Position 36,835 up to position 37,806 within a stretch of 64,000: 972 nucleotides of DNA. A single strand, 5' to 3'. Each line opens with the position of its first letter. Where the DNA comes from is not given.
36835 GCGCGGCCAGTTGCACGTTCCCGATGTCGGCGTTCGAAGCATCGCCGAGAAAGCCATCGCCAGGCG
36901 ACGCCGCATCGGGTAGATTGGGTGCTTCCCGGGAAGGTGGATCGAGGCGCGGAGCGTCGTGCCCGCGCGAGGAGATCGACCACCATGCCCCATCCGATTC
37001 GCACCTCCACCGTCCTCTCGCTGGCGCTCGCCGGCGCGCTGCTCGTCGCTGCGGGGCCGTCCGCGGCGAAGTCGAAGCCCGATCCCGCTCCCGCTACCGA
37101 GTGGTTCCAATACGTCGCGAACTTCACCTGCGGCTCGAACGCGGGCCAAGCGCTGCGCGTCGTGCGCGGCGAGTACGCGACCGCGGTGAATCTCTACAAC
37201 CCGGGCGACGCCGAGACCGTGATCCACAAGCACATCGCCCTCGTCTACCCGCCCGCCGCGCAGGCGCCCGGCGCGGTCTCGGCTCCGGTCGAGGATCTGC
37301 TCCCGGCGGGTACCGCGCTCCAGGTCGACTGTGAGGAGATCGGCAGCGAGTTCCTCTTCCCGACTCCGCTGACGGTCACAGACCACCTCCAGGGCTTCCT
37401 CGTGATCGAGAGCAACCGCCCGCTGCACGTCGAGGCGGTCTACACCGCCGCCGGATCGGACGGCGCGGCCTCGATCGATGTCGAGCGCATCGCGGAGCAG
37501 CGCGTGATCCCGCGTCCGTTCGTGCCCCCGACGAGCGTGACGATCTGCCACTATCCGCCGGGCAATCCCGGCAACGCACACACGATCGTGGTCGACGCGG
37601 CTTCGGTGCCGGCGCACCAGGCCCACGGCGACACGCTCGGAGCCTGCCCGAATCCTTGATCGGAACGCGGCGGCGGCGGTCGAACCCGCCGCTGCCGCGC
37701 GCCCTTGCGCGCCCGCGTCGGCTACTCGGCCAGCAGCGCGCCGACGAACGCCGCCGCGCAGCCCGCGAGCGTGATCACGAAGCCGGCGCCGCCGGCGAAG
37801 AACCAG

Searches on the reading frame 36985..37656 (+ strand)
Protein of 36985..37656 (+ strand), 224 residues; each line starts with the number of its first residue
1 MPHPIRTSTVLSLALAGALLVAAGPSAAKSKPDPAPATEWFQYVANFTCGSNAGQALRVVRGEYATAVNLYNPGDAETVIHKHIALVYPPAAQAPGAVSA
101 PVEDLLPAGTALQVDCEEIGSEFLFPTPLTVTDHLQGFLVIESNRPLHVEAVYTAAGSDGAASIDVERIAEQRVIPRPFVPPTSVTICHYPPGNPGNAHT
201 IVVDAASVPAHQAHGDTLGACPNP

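Call 16: find_encoding_contigs(protein=window:36985-37656:+, flank=10000, max_places=10)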
Protein window:36985-37656:+ (224 aa): 1 contig read that carries it; 1 place shown.
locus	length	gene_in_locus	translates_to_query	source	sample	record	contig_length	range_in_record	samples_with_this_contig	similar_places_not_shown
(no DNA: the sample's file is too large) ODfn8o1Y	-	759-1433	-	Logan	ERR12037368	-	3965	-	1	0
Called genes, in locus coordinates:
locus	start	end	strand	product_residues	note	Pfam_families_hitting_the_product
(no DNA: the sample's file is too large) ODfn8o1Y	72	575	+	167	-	PF04191:PEMT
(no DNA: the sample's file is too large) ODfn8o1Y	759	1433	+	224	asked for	-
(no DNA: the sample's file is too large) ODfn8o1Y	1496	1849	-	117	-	-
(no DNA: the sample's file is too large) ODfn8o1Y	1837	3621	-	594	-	-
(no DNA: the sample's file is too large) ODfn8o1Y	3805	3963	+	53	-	?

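Call 22: list_cluster_members(proteins=[window:36985-37656:+, window:36298-36798:+, window:29189-30322:+, window:30484-31350:+, window:34521-35336:+, window:35523-36275:+, window:33363-34160:+, window:34160-35353:+])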
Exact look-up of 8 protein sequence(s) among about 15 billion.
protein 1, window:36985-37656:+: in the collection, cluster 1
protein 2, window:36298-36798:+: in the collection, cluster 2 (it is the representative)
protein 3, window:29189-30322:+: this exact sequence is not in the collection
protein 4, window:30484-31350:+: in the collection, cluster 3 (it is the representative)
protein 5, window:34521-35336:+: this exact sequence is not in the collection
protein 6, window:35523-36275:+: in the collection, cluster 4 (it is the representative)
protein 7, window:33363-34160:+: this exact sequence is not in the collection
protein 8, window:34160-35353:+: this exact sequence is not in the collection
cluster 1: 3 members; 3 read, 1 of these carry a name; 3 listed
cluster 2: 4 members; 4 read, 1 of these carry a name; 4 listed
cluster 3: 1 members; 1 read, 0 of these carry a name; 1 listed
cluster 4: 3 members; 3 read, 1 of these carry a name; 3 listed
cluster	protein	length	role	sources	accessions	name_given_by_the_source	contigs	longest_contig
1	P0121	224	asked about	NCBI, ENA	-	-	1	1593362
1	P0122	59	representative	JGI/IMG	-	hypothetical protein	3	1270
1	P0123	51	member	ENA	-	-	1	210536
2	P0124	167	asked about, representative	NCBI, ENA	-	-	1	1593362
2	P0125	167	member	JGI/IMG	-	protein-S-isoprenylcysteine O-methyltransferase Ste14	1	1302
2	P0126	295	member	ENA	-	-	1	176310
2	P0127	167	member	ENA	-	-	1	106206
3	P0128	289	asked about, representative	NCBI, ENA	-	-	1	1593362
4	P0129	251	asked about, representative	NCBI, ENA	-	-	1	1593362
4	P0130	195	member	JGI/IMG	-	3-oxoacyl-[acyl-carrier protein] reductase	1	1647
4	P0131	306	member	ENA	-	-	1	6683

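Call 23: find_encoding_contigs(protein=P0127, flank=10000, max_places=4)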
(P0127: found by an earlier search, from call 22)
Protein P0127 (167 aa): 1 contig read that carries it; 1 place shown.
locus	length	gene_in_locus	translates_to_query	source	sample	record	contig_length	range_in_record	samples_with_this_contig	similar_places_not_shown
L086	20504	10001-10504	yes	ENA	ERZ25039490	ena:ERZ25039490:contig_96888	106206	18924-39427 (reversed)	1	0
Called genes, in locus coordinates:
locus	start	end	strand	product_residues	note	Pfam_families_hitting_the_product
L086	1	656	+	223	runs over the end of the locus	-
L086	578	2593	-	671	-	-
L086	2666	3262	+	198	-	-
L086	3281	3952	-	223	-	-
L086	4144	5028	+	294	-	PF13452:FAS1_DH_region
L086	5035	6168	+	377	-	-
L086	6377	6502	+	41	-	-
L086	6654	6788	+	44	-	-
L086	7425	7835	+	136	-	PF22691:Thiolase_C_1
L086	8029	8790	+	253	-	-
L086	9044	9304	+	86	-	PF00106:adh_short (weak)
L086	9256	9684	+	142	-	PF00106:adh_short, PF08659:KR, PF13561:adh_short_C2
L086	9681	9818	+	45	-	-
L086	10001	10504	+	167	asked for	PF04191:PEMT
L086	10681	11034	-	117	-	-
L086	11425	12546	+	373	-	PF05872:HerA_C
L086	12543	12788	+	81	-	PF05872:HerA_C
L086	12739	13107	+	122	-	-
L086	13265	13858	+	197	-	PF00230:MIP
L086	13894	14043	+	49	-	PF00230:MIP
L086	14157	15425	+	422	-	-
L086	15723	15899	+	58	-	PF13436:Gly-zipper_OmpA (weak)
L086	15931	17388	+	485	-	PF01590:GAF, PF13185:GAF_2 (weak)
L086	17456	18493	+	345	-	PF01979:Amidohydro_1, PF07969:Amidohydro_3 (faint)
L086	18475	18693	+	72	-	PF01979:Amidohydro_1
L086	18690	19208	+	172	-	-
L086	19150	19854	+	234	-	PF01244:Peptidase_M19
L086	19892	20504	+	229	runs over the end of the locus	-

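Call 24: find_encoding_contigs(protein=P0131, flank=10000, max_places=4)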
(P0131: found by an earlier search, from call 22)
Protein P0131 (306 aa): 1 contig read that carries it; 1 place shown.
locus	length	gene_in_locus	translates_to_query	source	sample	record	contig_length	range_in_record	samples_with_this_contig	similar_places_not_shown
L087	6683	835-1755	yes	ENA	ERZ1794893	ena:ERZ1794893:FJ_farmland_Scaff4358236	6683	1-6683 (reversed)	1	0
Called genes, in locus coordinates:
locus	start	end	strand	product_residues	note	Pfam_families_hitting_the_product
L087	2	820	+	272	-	?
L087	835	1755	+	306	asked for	PF00106:adh_short, PF08659:KR, PF13561:adh_short_C2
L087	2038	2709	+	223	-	-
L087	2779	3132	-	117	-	-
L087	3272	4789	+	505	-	PF01935:DUF87, PF05872:HerA_C, PF13401:AAA_22 (faint)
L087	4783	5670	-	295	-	PF01435:Peptidase_M48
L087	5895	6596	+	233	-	PF00230:MIP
